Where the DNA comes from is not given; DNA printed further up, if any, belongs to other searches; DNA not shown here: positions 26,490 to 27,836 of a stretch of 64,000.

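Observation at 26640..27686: Trigger factor appears to lack the entire FKBP-type PPIase domain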

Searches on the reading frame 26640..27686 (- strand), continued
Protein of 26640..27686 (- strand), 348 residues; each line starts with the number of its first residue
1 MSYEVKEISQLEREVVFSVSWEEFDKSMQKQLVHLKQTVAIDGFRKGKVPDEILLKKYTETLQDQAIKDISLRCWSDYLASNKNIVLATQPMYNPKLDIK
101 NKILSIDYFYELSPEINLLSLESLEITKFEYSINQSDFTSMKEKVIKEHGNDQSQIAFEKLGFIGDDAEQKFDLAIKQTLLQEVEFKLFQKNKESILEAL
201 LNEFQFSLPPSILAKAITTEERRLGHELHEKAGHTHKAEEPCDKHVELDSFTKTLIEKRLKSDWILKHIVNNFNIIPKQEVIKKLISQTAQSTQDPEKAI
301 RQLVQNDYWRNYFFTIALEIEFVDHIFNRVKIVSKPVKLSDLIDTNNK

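Call 66: search_protein_families(library=pfam, proteins=[P0026, P0175, P0038, P0104, P0138, P0152, P0163, P0057, P0003], max_evalue=1)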
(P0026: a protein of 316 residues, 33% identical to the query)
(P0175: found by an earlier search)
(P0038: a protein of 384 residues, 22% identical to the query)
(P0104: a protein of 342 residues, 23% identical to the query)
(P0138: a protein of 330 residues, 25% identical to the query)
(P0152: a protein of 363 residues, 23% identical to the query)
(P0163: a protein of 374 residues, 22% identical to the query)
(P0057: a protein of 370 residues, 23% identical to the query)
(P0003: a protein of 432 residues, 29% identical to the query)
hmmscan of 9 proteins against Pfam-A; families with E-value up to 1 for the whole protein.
P0026 (316 aa): 2 families
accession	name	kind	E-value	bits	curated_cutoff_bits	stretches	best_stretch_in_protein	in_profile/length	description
PF05697.18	Trigger_N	-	4.2e-22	79.4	22.2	1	3-137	9-142/144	Bacterial trigger factor protein (TF)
PF05698.19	Trigger_C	-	1.4e-10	41.9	22.7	2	167-214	4-51/162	Bacterial trigger factor protein (TF) C-terminus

P0175 (325 aa): 5 families
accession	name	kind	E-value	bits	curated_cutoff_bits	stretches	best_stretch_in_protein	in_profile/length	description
PF05697.18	Trigger_N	-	1.3e-24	87.6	22.2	1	3-136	9-141/144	Bacterial trigger factor protein (TF)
PF05698.19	Trigger_C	-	4.8e-13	49.9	22.7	1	167-304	4-161/162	Bacterial trigger factor protein (TF) C-terminus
PF21883.1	WLS_GOLD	-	0.067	13.2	27.9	1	142-190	79-127/183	Wntless, GOLD domain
PF08231.17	SYF2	-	0.11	13.3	23.5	1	142-282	20-118/154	SYF2 splicing factor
PF09033.15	DFF-C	-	0.11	12.9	25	1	169-206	70-107/165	DNA Fragmentation factor 45kDa, C terminal domain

P0038 (384 aa): 4 families
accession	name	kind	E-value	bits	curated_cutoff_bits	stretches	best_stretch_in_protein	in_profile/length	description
PF05697.18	Trigger_N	-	2.5e-38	132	22.2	1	1-144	1-144/144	Bacterial trigger factor protein (TF)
PF05698.19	Trigger_C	-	2.2e-23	83.5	22.7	1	168-322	2-161/162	Bacterial trigger factor protein (TF) C-terminus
PF15335.11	CAAP1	-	0.11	13.4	25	0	176-227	11-62/63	Caspase activity and apoptosis inhibitor 1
PF09551.15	Spore_II_R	-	0.33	11.9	25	0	170-245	24-99/128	Stage II sporulation protein R (spore_II_R)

P0104 (342 aa): 5 families
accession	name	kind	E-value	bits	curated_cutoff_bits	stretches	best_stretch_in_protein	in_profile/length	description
PF05697.18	Trigger_N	-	5.8e-39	134.1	22.2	1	1-142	1-142/144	Bacterial trigger factor protein (TF)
PF05698.19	Trigger_C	-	2.2e-26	93.3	22.7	1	171-320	3-161/162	Bacterial trigger factor protein (TF) C-terminus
PF19634.4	DUF6137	-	0.052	13.9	25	1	289-341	22-74/82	Family of unknown function (DUF6137)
PF10394.15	Hat1_N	-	0.34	11.5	22.9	0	255-325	83-150/157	Histone acetyl transferase HAT1 N-terminus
PF05215.19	Spiralin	-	1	10.4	25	0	67-92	30-55/81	Spiralin domain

P0138 (330 aa): 5 families
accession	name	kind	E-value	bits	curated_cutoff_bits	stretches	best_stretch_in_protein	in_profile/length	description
PF05697.18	Trigger_N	-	7.1e-38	130.6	22.2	1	2-144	1-143/144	Bacterial trigger factor protein (TF)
PF05698.19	Trigger_C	-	1.2e-14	55.2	22.7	1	178-313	6-161/162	Bacterial trigger factor protein (TF) C-terminus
PF10458.14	Val_tRNA-synt_C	-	0.064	14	25.9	1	27-77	14-63/66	Valyl tRNA synthetase tRNA binding arm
PF23187.1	UBX7_N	-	0.13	12.8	27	1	90-150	51-109/110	UBX7 N-terminal domain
PF14106.11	DUF4279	-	0.28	11.9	25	0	131-162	48-76/116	Domain of unknown function (DUF4279)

P0152 (363 aa): 4 families
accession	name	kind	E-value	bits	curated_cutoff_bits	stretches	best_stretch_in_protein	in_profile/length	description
PF05697.18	Trigger_N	-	3.5e-41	141.3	22.2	1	1-144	1-144/144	Bacterial trigger factor protein (TF)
PF05698.19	Trigger_C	-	8.8e-27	94.6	22.7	1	196-344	2-162/162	Bacterial trigger factor protein (TF) C-terminus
PF09312.16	SurA_N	-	0.0087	16.7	30.8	1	281-342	55-117/118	SurA N-terminal domain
PF21234.2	Phosphatase-like_N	-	0.062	14.2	27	0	201-220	36-55/58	Protein-tyrosine-phosphatase-like, N-terminal domain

P0163 (374 aa): 6 families
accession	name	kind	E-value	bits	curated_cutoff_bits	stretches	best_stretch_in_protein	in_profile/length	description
PF05697.18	Trigger_N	-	1.9e-37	129.2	22.2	1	5-148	1-144/144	Bacterial trigger factor protein (TF)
PF05698.19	Trigger_C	-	1.5e-28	100.4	22.7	1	177-333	2-162/162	Bacterial trigger factor protein (TF) C-terminus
PF18327.6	PRODH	-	0.1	13.3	26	0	248-266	27-45/48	Proline utilization A proline dehydrogenase N-terminal domain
PF03945.19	Endotoxin_N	-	0.17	12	21.3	1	266-310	134-178/223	delta endotoxin, N-terminal domain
PF23268.1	RIN1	-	0.27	12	27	0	286-336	20-70/95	RIN1-like domain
PF05192.23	MutS_III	-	0.9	10.3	34.1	0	137-335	79-170/194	MutS domain III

P0057 (370 aa): 3 families
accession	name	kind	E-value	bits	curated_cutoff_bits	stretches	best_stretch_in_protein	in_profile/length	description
PF05697.18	Trigger_N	-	4.1e-39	134.6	22.2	1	1-142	1-142/144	Bacterial trigger factor protein (TF)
PF05698.19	Trigger_C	-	1e-30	107.3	22.7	1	194-346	2-162/162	Bacterial trigger factor protein (TF) C-terminus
PF19615.4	DUF6120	-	0.021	15.3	27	1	301-338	36-73/92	Family of unknown function (DUF6120)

P0003 (432 aa): 5 families
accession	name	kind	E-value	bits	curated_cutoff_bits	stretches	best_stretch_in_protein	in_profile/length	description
PF05697.18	Trigger_N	-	2e-45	155.1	22.2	1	1-143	1-143/144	Bacterial trigger factor protein (TF)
PF05698.19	Trigger_C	-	1.7e-36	126.1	22.7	1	261-411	1-161/162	Bacterial trigger factor protein (TF) C-terminus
PF00254.34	FKBP_C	-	2.1e-19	70.1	21.1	1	156-238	3-94/94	FKBP-type peptidyl-prolyl cis-trans isomerase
PF23134.2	TRIP4_3rd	-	0.096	13.5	27.7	1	143-170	21-48/54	TRIP4, third domain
PF24856.1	AraA_central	-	0.92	10.4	24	1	357-428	37-108/148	L-arabinose isomerase central domain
